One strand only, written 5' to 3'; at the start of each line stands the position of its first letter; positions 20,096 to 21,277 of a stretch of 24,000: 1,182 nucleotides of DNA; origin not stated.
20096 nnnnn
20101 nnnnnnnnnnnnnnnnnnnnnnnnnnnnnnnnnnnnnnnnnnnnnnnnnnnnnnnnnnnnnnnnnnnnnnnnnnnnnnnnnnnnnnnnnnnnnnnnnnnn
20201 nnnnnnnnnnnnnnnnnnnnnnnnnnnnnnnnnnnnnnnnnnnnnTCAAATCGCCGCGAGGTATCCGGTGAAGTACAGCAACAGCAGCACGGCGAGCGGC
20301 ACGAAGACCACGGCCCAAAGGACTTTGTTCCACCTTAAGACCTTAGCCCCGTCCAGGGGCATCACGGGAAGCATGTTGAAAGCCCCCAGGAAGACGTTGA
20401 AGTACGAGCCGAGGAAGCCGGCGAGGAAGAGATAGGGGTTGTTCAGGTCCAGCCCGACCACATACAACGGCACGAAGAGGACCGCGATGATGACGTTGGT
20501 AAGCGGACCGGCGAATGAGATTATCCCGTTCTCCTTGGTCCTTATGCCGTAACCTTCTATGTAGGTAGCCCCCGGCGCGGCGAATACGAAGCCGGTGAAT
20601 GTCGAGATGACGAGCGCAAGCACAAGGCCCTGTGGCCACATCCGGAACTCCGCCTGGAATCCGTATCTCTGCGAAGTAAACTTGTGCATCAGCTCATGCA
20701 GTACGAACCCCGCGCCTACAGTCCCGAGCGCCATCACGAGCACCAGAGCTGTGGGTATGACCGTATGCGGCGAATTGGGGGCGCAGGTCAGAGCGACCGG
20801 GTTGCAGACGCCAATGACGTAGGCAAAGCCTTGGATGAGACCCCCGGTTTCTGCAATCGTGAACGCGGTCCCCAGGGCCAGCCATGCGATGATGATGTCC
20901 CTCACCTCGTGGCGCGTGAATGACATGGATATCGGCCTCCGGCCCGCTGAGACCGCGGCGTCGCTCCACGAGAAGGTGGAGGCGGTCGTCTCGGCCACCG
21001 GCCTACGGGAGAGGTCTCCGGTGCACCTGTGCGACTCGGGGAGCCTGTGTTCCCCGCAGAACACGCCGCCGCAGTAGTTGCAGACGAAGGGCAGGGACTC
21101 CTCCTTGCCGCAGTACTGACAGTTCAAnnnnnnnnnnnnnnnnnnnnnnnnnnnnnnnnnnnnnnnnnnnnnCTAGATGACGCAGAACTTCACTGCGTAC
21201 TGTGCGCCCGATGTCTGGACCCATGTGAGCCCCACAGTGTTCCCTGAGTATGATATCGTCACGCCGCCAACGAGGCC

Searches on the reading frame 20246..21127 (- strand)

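Call 92: search_protein_families(library=pfam, proteins=[window:20246-21127:-], max_evalue=0.01)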
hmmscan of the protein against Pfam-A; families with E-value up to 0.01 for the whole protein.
window:20246-21127:- (293 aa): 2 families
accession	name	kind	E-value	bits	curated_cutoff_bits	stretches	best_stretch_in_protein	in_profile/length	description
PF01428.23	zf-AN1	-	1.5e-12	47.9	27.9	1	3-38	1-38/40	AN1-like Zinc finger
PF02163.28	Peptidase_M50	-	8.3e-11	42.1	27.2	2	136-223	5-101/221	Peptidase family M50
